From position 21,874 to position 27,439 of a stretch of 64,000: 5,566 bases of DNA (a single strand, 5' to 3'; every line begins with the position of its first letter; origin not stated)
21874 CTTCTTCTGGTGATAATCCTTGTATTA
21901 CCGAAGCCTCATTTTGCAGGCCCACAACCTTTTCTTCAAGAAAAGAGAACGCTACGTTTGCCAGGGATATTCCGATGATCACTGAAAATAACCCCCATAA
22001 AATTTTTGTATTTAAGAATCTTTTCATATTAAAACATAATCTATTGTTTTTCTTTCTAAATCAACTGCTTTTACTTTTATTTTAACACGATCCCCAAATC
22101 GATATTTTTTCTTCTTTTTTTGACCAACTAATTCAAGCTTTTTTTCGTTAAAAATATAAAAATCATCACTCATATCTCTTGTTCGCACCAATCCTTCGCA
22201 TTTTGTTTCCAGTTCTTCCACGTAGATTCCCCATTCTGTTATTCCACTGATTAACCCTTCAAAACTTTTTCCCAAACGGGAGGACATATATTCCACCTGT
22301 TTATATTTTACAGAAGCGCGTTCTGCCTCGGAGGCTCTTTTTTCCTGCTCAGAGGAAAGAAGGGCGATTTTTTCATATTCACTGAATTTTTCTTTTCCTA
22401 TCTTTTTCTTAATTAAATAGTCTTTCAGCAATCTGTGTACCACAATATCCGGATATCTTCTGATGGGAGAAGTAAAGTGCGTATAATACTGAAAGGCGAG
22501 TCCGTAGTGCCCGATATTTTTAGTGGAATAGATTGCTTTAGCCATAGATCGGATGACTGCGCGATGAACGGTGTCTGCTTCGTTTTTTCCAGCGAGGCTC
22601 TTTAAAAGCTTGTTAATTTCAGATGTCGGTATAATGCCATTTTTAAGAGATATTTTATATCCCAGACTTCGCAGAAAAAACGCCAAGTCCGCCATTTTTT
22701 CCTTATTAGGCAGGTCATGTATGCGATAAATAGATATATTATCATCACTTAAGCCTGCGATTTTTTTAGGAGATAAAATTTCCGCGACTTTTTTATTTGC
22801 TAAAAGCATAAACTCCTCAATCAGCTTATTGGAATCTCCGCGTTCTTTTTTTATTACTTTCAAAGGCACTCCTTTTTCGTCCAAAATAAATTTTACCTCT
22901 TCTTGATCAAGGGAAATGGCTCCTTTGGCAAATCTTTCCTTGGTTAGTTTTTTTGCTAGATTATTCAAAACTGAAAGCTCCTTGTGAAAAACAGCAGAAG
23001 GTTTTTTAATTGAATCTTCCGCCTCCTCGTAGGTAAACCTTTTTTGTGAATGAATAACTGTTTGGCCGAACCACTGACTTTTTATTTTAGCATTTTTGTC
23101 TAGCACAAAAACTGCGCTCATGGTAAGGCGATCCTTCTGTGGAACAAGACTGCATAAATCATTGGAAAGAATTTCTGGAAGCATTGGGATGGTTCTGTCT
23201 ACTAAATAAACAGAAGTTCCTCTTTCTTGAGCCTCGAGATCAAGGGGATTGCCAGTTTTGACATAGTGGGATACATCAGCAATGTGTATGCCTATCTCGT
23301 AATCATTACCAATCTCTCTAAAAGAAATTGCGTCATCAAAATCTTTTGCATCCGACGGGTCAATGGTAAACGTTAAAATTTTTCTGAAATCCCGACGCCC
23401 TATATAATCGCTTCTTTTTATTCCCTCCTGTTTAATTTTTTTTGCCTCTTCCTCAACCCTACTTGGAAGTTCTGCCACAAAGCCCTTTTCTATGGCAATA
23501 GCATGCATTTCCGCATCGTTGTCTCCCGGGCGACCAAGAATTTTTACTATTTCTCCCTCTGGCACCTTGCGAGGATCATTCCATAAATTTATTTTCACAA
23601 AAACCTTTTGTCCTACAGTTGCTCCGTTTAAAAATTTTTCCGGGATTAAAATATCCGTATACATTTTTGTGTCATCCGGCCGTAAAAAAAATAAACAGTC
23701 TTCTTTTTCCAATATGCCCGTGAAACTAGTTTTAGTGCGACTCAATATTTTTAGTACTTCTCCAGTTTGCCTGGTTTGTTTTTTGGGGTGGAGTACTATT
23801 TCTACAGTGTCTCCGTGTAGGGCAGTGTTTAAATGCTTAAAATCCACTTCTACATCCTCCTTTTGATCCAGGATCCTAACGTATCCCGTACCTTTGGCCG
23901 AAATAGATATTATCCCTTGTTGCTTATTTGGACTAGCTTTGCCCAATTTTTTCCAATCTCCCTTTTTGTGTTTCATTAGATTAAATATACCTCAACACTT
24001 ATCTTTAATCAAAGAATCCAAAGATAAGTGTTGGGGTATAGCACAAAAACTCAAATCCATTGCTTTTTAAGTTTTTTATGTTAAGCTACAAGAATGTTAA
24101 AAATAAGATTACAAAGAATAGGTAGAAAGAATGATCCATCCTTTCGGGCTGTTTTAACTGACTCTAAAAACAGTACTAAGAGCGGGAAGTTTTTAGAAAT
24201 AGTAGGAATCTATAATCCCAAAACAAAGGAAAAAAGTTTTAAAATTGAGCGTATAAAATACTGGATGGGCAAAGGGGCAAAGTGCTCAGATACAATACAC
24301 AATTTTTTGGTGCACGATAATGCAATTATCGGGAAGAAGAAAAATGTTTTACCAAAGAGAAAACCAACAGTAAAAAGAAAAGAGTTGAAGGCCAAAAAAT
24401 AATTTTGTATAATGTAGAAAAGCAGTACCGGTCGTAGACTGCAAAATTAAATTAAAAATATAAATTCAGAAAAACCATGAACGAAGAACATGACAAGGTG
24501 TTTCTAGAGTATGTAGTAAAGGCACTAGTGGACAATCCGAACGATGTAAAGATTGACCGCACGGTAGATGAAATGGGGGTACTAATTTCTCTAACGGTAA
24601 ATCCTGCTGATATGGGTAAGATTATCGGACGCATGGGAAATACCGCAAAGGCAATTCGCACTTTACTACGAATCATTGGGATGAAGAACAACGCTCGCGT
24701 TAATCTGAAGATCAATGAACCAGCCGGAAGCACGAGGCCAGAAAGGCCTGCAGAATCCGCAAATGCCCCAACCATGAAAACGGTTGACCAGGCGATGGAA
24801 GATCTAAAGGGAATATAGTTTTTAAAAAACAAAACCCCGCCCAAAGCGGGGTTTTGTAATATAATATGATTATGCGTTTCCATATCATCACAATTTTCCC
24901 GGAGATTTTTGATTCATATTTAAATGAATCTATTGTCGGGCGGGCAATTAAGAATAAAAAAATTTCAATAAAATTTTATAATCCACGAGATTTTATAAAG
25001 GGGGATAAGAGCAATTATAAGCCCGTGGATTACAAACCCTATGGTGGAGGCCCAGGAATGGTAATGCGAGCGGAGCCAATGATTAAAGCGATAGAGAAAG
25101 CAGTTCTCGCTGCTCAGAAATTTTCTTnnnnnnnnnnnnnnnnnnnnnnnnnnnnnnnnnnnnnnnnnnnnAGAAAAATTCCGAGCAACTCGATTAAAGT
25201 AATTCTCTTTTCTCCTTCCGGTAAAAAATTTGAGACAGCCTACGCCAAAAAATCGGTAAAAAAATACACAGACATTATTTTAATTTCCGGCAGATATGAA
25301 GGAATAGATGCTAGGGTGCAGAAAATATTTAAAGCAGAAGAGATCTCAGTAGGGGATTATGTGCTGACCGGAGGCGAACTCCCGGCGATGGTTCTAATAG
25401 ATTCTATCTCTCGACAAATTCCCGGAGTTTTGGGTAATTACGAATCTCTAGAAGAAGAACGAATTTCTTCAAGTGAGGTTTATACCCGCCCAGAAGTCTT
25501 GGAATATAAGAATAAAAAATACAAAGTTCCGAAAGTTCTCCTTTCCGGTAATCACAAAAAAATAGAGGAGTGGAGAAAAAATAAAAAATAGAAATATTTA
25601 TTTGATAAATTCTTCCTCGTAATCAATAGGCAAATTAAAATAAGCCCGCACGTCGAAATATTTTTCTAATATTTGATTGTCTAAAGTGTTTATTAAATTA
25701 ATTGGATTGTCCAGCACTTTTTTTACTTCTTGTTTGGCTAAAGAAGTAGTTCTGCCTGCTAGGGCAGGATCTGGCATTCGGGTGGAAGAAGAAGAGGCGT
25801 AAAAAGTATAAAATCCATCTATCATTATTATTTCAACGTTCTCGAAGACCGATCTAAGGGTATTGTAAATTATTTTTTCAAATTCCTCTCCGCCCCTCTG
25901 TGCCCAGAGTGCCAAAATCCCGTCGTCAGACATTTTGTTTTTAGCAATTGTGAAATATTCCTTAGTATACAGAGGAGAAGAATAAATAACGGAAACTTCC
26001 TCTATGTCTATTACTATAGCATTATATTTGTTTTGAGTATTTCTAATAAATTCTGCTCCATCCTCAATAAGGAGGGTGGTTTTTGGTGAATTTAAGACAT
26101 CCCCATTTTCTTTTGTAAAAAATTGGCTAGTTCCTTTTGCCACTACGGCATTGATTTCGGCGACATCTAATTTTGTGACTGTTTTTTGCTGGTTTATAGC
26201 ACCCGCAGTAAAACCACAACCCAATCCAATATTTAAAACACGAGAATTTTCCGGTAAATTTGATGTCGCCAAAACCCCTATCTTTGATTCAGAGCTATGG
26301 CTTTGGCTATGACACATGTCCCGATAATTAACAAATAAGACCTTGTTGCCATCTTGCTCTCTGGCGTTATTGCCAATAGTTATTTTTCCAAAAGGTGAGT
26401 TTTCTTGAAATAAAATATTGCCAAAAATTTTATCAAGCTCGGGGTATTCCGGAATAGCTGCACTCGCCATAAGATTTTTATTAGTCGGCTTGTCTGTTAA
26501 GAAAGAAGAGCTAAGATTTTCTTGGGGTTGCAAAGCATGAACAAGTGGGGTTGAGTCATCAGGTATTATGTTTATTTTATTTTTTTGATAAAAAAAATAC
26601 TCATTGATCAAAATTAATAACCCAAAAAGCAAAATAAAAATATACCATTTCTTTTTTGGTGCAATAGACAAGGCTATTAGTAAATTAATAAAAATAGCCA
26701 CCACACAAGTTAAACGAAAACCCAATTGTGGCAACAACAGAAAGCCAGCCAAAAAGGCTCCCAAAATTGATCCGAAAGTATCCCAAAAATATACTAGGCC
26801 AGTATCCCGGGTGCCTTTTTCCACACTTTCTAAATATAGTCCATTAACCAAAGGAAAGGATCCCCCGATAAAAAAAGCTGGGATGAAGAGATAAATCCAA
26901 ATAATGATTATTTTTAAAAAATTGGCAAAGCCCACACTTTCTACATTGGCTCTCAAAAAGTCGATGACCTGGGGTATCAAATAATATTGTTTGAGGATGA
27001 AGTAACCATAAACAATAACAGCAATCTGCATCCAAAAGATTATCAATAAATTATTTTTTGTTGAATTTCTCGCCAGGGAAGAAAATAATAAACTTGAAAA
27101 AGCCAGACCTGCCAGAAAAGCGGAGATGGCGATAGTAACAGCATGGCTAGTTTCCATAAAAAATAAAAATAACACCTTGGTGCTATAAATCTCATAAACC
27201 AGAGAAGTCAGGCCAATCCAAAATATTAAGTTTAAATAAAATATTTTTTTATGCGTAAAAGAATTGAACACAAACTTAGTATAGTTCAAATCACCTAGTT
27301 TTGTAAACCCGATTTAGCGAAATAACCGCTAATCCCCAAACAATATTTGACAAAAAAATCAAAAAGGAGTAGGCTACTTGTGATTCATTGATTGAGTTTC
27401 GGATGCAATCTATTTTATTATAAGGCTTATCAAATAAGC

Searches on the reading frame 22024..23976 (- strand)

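Call 8: search_protein_families(library=pfam, proteins=[window:22024-23976:-], max_evalue=0.00001)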
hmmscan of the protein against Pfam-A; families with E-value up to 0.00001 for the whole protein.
window:22024-23976:- (650 aa): 5 families
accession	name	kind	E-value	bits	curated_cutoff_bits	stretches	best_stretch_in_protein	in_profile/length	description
PF00773.25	RNB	-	3.3e-109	365.6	29.3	1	194-522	1-325/326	RNB domain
PF17876.7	CSD2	-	1.1e-22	80.3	26.2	1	97-166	1-69/74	Cold shock domain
PF08206.17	OB_RNB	-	2.7e-15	56.2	24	1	21-77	1-58/58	Ribonuclease B OB domain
PF17849.7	OB_Dis3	-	4.2e-08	33.6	22.8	1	98-164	4-76/77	Dis3-like cold-shock domain 2 (CSD2)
PF00575.29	S1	-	4.4e-07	30.6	22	1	569-646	5-70/74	S1 RNA binding domain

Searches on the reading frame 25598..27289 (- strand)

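Call 9: search_protein_families(library=pfam, proteins=[window:25598-27289:-], max_evalue=0.00001)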
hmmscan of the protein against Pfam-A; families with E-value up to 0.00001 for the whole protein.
window:25598-27289:- (563 aa): 1 family
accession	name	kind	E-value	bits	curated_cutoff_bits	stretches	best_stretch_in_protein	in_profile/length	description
PF01564.23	Spermine_synth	-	2.5e-16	60.2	22.9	1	335-472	6-141/186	Spermine/spermidine synthase domain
